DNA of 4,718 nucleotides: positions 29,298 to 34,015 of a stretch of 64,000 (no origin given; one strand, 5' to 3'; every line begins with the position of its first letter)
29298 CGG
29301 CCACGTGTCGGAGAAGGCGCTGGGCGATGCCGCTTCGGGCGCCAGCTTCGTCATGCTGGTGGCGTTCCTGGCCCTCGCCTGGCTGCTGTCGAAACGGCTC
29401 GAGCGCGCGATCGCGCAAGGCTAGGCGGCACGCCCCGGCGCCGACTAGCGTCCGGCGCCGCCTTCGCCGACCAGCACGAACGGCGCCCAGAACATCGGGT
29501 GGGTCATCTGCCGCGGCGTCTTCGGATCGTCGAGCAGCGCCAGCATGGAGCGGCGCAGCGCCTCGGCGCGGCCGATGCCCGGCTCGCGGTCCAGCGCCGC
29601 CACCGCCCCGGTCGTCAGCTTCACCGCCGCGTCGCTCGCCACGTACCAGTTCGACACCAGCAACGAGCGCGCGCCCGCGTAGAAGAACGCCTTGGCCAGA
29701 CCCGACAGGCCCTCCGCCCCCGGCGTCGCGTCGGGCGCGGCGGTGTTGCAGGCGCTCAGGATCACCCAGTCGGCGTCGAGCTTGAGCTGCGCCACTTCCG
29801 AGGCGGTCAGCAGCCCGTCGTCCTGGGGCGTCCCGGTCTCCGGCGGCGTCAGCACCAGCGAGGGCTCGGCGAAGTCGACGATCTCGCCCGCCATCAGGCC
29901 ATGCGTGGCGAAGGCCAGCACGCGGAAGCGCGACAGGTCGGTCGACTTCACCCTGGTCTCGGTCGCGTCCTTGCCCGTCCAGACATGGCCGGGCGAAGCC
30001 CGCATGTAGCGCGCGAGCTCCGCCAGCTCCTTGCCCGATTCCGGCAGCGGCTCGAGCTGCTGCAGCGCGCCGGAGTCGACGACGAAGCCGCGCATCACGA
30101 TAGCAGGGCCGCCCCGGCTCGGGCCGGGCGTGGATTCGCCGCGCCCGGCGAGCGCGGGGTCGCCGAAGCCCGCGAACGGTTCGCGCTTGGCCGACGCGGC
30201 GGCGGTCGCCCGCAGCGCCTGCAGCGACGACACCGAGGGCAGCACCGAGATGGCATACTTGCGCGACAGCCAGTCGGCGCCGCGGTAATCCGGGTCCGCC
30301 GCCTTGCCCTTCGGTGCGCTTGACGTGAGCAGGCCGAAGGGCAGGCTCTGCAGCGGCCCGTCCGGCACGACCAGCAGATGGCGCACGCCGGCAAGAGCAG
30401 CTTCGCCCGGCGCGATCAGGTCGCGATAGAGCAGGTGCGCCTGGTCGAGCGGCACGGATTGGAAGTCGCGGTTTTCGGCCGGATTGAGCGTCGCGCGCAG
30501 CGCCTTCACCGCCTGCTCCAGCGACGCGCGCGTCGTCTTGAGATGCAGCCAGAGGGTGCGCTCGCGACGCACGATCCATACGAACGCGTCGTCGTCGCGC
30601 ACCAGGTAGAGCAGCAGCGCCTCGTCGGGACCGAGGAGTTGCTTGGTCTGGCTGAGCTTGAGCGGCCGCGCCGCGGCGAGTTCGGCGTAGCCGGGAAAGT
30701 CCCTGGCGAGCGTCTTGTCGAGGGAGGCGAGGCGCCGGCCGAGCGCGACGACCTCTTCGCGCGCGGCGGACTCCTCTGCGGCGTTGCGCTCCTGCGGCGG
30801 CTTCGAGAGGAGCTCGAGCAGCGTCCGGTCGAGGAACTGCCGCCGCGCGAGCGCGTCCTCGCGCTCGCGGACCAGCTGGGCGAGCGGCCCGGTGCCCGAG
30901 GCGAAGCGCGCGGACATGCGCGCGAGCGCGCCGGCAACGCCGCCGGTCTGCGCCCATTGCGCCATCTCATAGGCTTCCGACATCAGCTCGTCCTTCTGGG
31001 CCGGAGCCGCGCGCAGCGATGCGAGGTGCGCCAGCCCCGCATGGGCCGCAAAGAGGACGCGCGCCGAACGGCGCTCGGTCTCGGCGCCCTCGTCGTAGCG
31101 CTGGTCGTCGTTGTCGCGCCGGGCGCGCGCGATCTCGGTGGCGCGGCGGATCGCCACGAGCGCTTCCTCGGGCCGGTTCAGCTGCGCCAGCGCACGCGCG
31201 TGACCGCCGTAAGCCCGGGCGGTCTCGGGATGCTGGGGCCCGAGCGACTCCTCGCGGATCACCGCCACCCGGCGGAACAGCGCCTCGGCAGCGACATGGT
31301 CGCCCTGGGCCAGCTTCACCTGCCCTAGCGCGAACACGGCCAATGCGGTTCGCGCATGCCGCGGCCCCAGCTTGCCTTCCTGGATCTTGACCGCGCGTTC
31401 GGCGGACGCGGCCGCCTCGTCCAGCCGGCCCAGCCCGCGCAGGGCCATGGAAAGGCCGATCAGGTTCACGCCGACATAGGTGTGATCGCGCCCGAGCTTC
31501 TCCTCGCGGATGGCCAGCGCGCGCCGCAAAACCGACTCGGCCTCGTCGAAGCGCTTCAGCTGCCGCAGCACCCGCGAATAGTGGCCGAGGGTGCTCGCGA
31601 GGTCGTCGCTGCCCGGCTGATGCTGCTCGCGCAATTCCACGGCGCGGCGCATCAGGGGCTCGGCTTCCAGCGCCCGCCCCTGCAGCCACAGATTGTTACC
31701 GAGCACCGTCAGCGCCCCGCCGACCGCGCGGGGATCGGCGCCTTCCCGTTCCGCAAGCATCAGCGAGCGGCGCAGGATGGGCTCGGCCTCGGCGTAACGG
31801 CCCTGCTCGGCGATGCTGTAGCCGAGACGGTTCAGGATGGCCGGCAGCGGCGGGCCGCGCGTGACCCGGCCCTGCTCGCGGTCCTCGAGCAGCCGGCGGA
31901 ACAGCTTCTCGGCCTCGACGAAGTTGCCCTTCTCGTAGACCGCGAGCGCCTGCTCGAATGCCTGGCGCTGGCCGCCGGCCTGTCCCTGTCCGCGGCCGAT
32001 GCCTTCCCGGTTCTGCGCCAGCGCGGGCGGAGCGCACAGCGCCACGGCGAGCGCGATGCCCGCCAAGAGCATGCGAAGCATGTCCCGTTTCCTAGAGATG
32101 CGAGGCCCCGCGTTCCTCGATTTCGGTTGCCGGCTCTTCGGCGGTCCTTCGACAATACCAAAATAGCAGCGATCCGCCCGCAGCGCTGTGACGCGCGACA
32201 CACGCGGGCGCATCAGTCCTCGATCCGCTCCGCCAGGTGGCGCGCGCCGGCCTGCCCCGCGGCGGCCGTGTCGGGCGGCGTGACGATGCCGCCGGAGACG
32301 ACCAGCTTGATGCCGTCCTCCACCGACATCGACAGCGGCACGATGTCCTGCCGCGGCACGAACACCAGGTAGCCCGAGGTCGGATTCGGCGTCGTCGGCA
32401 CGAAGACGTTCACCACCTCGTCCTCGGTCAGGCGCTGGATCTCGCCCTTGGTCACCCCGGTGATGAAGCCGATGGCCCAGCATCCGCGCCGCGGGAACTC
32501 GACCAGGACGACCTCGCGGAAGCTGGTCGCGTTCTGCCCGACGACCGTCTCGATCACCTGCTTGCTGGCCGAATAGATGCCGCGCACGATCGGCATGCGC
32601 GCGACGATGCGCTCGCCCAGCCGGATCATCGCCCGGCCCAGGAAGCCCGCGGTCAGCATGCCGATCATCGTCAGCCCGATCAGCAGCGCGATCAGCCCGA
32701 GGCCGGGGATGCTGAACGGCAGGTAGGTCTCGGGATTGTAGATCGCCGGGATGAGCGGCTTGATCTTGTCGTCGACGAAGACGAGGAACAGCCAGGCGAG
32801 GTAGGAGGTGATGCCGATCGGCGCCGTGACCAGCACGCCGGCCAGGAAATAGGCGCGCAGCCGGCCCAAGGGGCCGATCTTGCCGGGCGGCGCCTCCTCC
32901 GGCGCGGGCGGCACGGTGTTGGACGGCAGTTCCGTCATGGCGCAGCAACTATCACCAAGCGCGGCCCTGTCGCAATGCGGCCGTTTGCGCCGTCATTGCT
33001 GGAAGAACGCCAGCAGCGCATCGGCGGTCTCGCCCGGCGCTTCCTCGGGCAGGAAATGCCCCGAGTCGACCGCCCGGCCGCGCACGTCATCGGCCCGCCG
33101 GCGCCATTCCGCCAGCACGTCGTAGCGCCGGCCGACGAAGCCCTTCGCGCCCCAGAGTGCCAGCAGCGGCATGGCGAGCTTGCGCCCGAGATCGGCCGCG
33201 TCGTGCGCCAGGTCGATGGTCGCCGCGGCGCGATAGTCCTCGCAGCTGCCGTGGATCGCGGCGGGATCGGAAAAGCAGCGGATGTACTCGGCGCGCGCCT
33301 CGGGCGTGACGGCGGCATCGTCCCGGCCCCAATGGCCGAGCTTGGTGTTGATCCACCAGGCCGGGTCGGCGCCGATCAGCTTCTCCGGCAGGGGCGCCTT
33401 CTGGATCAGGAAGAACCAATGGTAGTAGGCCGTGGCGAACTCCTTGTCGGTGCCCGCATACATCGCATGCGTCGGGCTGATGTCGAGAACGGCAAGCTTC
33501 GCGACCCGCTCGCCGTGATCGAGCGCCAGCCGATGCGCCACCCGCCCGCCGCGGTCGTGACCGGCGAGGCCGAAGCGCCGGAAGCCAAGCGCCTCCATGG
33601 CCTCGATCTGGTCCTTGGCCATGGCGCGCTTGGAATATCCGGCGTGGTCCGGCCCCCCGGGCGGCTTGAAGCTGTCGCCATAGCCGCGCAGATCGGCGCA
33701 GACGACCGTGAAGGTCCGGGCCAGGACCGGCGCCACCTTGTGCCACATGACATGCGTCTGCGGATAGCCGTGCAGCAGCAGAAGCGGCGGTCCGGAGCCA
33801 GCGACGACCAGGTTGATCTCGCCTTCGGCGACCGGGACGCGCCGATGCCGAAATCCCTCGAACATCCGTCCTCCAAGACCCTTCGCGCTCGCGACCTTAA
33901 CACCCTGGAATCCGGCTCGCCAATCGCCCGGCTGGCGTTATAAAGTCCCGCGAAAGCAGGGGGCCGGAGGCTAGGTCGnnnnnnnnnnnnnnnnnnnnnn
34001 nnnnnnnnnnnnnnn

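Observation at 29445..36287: Candidate local cyclic-nucleotide/Crp regulon linking a caspase-like protease and a regulatory RNA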

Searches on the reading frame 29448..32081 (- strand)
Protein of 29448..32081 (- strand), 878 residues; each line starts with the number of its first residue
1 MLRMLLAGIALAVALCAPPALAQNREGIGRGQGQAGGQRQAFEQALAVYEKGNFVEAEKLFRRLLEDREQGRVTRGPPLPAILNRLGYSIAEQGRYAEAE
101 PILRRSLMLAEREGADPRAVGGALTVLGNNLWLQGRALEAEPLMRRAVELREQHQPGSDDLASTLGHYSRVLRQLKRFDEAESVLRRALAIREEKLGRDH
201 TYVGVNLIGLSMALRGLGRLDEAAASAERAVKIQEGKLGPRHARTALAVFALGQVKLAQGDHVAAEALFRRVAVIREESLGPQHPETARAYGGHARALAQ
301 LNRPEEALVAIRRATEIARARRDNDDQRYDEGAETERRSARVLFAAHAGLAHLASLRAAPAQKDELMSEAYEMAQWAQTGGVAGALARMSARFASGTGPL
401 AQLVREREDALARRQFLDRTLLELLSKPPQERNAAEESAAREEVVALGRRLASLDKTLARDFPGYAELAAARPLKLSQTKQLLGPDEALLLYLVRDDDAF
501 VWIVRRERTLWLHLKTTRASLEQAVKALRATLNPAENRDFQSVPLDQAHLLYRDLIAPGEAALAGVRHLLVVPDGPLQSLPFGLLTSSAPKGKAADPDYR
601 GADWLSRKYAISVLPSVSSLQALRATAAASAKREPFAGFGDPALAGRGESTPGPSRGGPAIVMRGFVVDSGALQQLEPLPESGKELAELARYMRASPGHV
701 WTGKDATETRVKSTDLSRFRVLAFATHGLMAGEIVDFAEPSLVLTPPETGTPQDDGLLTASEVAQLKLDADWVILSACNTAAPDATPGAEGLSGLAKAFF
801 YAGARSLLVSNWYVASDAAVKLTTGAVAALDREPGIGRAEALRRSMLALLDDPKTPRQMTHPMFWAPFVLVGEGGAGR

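Call 8: search_protein_families(library=pfam, proteins=[window:29448-32081:-])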
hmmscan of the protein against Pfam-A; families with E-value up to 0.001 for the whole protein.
window:29448-32081:- (878 aa): 14 families
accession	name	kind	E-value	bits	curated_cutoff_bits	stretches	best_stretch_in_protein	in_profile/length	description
PF12770.12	CHAT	-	5.4e-54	184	24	1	548-873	4-289/289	CHAT domain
PF13424.12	TPR_12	-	7.2e-40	135.5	30.1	4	251-320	8-77/77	Tetratricopeptide repeat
PF13374.12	TPR_10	-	1.4e-29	101.7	27.5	2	162-200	2-40/42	Tetratricopeptide repeat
PF24885.1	TPR_NPHP3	-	7e-19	68.6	100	2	214-328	109-223/239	Nephrocystin-3 TPR domain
PF13181.12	TPR_8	-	1.5e-17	62.6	25.7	0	164-193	3-32/34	Tetratricopeptide repeat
PF07719.23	TPR_2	-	8.8e-17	60.2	27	0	208-235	5-32/34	Tetratricopeptide repeat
PF13432.12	TPR_16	-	7.8e-14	52.2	32.7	2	43-107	2-58/65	Tetratricopeptide repeat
PF17874.7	TPR_MalT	-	5.9e-11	42.7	45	1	123-273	42-188/336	MalT-like TPR region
PF00515.34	TPR_1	-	2.4e-10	40.2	27.8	0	289-318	2-31/34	Tetratricopeptide repeat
PF14559.12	TPR_19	-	2e-09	38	25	0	257-319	2-56/68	Tetratricopeptide repeat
PF13428.12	TPR_14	-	7.4e-08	32.8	23.5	0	168-191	7-30/44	Tetratricopeptide repeat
PF07721.20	TPR_4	-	1.3e-07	32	27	0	248-271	3-26/26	Tetratricopeptide repeat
PF13176.12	TPR_7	-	1.1e-05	25.6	27.9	0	170-198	7-35/36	Tetratricopeptide repeat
PF12895.13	ANAPC3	-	0.00064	20.4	27.2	0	220-313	5-81/82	Anaphase-promoting complex, cyclosome, subunit 3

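Call 63: search_protein_families(library=ncbifam, proteins=[window:29448-32081:-], max_evalue=0.01)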
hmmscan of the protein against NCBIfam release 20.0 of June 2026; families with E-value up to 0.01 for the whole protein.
window:29448-32081:- (878 aa): 4 families
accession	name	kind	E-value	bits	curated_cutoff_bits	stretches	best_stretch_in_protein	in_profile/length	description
NF040586.1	FxSxx_TPR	equivalog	2.3e-21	76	300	1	40-321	430-715/830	FxSxx-COOH system tetratricopeptide repeat protein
NF033920.0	C39_PA2778_fam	equivalog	2.9e-07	30.2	150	0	241-318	185-254/255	PA2778 family cysteine peptidase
NF040959.1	MamA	equivalog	6.7e-05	22.4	200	1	135-273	78-200/204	magnetosome protein MamA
TIGR02552.1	LcrH_SycD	equivalog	0.00011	22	104.8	0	249-322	55-120/136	SycD/LcrH family type III secretion system chaperone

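Call 65: search_protein_families(library=padloc, proteins=[window:29448-32081:-], max_evalue=0.001)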
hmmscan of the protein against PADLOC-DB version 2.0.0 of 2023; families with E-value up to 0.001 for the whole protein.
window:29448-32081:- (878 aa): 0 families

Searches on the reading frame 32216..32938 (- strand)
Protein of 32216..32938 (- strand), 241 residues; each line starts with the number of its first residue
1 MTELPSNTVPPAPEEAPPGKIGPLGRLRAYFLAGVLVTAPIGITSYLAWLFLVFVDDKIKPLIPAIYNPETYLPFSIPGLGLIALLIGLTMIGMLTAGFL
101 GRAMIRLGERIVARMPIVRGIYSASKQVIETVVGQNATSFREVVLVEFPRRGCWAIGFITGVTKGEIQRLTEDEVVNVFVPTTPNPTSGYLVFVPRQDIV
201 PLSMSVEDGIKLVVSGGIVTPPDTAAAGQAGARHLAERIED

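Call 8: search_protein_families(library=pfam, proteins=[window:32216-32938:-])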
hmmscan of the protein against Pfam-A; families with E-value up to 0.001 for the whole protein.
window:32216-32938:- (241 aa): 1 family
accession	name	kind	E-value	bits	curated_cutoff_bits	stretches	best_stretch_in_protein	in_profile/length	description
PF04367.18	DUF502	-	3.6e-37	126.9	23.8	1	84-188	2-107/107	Protein of unknown function (DUF502)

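Call 63: search_protein_families(library=ncbifam, proteins=[window:32216-32938:-], max_evalue=0.01)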
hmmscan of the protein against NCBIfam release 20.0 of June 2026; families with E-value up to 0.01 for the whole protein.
window:32216-32938:- (241 aa): 0 families

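Call 65: search_protein_families(library=padloc, proteins=[window:32216-32938:-], max_evalue=0.001)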
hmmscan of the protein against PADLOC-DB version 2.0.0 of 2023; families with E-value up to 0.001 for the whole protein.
window:32216-32938:- (241 aa): 0 families

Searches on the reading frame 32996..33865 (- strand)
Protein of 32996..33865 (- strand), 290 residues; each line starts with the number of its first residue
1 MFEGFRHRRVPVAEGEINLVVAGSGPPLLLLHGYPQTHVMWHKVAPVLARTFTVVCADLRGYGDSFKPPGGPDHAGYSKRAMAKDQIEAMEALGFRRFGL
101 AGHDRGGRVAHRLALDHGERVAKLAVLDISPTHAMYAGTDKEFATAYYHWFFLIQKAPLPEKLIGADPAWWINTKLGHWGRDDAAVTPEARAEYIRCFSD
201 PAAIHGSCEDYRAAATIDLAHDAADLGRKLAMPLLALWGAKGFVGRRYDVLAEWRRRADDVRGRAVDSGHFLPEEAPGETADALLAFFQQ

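Call 8: search_protein_families(library=pfam, proteins=[window:32996-33865:-])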
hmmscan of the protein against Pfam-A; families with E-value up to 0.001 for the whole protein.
window:32996-33865:- (290 aa): 2 families
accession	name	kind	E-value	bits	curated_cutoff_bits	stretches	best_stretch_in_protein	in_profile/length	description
PF00561.26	Abhydrolase_1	-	2.5e-29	103.1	25.8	1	26-277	1-245/245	alpha/beta hydrolase fold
PF12697.13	Abhydrolase_6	-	1.7e-13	52.1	26.3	1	28-283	1-217/217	Alpha/beta hydrolase family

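Call 63: search_protein_families(library=ncbifam, proteins=[window:32996-33865:-], max_evalue=0.01)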
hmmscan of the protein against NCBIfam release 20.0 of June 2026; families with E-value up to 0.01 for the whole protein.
window:32996-33865:- (290 aa): 21 families
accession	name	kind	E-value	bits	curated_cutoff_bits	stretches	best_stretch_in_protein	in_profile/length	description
NF051488.1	bifunc_PcaDC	exception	1.3e-19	70.6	390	1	23-289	8-251/375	bifunctional 3-oxoadipate enol-lactonase/4-carboxymuconolactone decarboxylase PcaDC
NF002938.0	PRK03592.1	equivalog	4.2e-17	62.4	241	1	6-288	11-289/298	haloalkane dehalogenase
NF004514.1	PRK05855.1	equivalog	4.2e-16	58.6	455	1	21-107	14-102/578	SDR family oxidoreductase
NF002873.0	PRK03204.1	equivalog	2.6e-14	53.2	466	1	5-288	14-285/286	haloalkane dehalogenase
NF011457.0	PRK14875.1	equivalog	4.1e-14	52.3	307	1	7-127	112-229/372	acetoin dehydrogenase dihydrolipoyllysine-residue acetyltransferase subunit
NF002043.0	PRK00870.1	subfamily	1.3e-13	51.1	265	1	24-158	45-172/302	haloalkane dehalogenase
TIGR02427.1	protocat_pcaD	equivalog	9.5e-13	48.1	255.85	1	26-130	14-113/251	3-oxoadipate enol-lactonase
TIGR03056.1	bchO_mg_che_rel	equivalog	1.2e-12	47.5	172.55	1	16-119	19-118/278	alpha/beta fold hydrolase BchO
NF045632.1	hydroxlase_HsaD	equivalog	2.5e-12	46.4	400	1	9-127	16-135/290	4,5:9,10-diseco-3-hydroxy-5,9,17-trioxoandrosta-1(10),2-diene-4-oate hydrolase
TIGR03695.1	menH_SHCHC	equivalog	6.5e-11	42.1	208.55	1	25-126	2-101/252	2-succinyl-6-hydroxy-2,4-cyclohexadiene-1-carboxylate synthase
TIGR03611.1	RutD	equivalog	6.8e-11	42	238.5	1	28-127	16-111/258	pyrimidine utilization protein D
NF050089.1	i_nPHAscl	equivalog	5.8e-10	38.7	300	1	24-129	17-117/288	intracellular short-chain-length polyhydroxyalkanoate depolymerase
TIGR01738.1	bioH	equivalog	1.5e-08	34.6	206.95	1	25-132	3-101/245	pimeloyl-ACP methyl ester esterase BioH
NF051487.1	bifunc_PcaCD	exception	4.1e-08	32.7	430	1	27-128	174-270/413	bifunctional 4-carboxymuconolactone decarboxylase/3-oxoadipate enol-lactonase PcaCD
NF007954.0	PRK10673.1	equivalog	6e-08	32.3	399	1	27-144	18-129/255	esterase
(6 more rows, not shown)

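Call 65: search_protein_families(library=padloc, proteins=[window:32996-33865:-], max_evalue=0.001)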
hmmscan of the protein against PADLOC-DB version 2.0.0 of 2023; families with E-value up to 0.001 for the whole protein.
window:32996-33865:- (290 aa): 0 families
